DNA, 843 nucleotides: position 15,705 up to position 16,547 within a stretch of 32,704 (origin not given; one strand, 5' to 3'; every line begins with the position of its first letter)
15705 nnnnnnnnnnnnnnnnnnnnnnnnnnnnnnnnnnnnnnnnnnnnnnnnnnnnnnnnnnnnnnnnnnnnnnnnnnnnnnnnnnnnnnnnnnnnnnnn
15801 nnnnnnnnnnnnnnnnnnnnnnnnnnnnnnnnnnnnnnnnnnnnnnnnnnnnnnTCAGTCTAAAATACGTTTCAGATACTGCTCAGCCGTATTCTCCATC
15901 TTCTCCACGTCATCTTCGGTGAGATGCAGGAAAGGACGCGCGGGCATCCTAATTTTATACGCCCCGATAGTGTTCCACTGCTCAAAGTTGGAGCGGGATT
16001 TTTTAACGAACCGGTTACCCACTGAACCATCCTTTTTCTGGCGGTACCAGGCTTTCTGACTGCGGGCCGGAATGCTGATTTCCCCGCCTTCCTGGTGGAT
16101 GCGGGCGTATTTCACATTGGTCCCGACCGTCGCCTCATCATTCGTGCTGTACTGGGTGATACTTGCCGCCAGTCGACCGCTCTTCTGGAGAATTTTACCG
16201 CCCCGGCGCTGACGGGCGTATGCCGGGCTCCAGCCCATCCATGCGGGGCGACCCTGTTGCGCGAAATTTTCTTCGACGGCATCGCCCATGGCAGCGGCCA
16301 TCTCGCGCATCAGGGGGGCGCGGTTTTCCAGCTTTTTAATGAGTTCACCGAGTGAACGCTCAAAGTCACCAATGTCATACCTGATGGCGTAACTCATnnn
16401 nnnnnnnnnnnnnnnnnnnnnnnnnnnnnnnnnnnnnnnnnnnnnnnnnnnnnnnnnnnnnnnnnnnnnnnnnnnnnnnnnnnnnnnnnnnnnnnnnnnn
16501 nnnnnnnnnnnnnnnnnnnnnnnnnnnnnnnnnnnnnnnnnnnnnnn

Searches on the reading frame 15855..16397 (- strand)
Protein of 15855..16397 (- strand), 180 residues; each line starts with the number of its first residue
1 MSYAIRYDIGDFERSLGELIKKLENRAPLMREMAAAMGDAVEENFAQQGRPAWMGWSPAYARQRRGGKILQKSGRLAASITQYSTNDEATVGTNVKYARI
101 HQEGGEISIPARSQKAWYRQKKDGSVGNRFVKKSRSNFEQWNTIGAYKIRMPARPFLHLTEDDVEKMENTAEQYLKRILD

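Call 18: find_related_loci(query=window:15855-16397:-, collection=genome_contigs, flank=3000)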
Query window:15855-16397:- (180 aa) in genome_contigs; peptide patterns used: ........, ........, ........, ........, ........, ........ (x = any residue, [..] = any of these).
70 stretches matched a pattern; 11 encode a relative of the query (tblastn E <= 1e-3); 11 distinct loci.
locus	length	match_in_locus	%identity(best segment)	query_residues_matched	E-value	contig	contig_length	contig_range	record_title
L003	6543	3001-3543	88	1-180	9e-107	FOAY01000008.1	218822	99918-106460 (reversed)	Kosakonia sacchari strain SP1 genome assembly, contig: Ga0060208_108, whole genome shotgun sequence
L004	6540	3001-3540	79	1-180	1e-99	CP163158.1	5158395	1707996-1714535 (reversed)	Citrobacter murliniae strain 24249 chromosome, complete genome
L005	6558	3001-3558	79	1-180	3e-98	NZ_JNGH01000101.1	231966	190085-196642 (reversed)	Trabulsiella odontotermitis strain 01 SAMPLE01_CONTIG_121, whole genome shotgun sequence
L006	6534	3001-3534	72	3-180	4e-91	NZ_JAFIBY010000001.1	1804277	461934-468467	Serratia sp. PL17 Ga0418748_01, whole genome shotgun sequence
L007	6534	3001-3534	61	1-178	7e-75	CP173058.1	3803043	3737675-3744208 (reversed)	Morganella morganii strain CYJ1 chromosome, complete genome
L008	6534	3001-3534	61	1-178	6e-75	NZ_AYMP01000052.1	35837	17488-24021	Morganella morganii H1r Contig52, whole genome shotgun sequence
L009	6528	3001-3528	55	5-180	2e-63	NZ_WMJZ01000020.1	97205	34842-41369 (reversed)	Intestinirhabdus alba strain BIT-B35 Scaffold20, whole genome shotgun sequence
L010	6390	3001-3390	33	26-179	4e-22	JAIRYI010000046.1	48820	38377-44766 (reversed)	MAG: Desulfarculales bacterium isolate Gsp477_bin36 k119_6965126, whole genome shotgun sequence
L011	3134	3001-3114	100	32-69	1e-21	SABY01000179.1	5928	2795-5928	MAG: Clostridia bacterium isolate INTA.CYC.150 contig-100_12611, whole genome shotgun sequence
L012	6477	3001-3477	30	1-175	1e-18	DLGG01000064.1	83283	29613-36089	MAG TPA_asm: Solidesulfovibrio magneticus isolate UBA7700 UBA7700_contig_514, whole genome shotgun sequence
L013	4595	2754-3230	26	1-175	7e-14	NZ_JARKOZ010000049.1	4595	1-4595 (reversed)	MAG: Solidesulfovibrio sp. isolate D159_maxbin.009 k141_199020, whole genome shotgun sequence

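Call 30: search_protein_families(library=pfam, proteins=[window:15855-16397:-], max_evalue=1)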
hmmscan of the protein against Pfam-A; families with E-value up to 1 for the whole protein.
window:15855-16397:- (180 aa): 1 family
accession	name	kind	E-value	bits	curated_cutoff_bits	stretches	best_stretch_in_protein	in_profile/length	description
PF05069.18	Phage_tail_S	-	2e-30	106.1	24.3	1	11-176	5-148/148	Phage virion morphogenesis family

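Call 87: find_related_loci(query=A4, collection=viral_contigs, flank=1600)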
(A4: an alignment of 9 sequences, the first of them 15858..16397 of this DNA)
Query A4 (180 aa) in viral_contigs; peptide patterns used: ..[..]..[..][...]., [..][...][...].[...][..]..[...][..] (x = any residue, [..] = any of these).
600 stretches matched a pattern (row limit reached: there are more); 462 encode a relative of the query (tblastn E <= 1e-3); the best 80 are kept; 79 distinct loci.
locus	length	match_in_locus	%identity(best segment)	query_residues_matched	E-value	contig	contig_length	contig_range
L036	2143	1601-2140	98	1-180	2e-124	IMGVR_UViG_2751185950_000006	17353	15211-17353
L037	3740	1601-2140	98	1-180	1e-120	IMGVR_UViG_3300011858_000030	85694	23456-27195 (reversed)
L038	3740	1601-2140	84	1-180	5e-104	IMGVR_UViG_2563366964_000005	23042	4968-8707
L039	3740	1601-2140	84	1-180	5e-104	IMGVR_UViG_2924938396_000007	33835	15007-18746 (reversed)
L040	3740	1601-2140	79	1-180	5e-99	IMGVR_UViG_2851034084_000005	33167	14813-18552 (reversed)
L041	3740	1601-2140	79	1-180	5e-99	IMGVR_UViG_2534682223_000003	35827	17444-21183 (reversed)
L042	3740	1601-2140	79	1-180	8e-98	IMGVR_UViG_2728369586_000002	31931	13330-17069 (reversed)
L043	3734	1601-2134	77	3-180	3e-95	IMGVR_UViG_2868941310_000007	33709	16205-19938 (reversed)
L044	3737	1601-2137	76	2-180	7e-94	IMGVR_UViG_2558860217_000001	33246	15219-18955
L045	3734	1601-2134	71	3-180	2e-90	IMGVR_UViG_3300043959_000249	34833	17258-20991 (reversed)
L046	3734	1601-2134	72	3-180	2e-90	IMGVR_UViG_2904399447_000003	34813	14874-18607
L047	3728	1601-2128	73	5-180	2e-86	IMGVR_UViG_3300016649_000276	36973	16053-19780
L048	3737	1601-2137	69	2-180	2e-82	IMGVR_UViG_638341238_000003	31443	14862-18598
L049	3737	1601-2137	69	2-180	2e-82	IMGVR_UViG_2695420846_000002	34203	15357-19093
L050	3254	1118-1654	66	2-180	9e-80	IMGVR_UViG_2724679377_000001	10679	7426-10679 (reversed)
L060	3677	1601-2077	50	5-179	5e-43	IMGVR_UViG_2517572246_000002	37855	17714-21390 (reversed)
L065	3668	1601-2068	45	5-178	7e-38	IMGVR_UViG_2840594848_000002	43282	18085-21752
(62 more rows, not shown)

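Call 98: search_protein_families(library=padloc, proteins=[L038:2290-2496:+, L060:2227-2721:+, L065:2251-2889:+], max_evalue=0.1)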
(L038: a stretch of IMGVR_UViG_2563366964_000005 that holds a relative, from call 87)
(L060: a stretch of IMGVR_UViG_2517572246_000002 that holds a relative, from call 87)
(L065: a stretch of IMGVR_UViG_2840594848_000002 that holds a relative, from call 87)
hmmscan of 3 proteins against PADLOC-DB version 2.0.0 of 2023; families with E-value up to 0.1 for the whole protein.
L038:2290-2496:+ (69 aa): 0 families

L060:2227-2721:+ (165 aa): 0 families

L065:2251-2889:+ (213 aa): 1 family
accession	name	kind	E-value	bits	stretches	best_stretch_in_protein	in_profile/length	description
PDLC01856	CARF3--CARF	-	0.022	12.7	1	133-202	120-183/194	-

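Call 99: search_protein_families(library=pfam, proteins=[L038:2290-2496:+, L060:2227-2721:+, L065:2251-2889:+], max_evalue=0.01)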
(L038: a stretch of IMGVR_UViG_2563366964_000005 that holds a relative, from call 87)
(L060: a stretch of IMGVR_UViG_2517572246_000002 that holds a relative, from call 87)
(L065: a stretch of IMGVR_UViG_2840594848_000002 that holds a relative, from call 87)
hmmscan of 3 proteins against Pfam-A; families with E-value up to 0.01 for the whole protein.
L038:2290-2496:+ (69 aa): 0 families

L060:2227-2721:+ (165 aa): 0 families

L065:2251-2889:+ (213 aa): 0 families
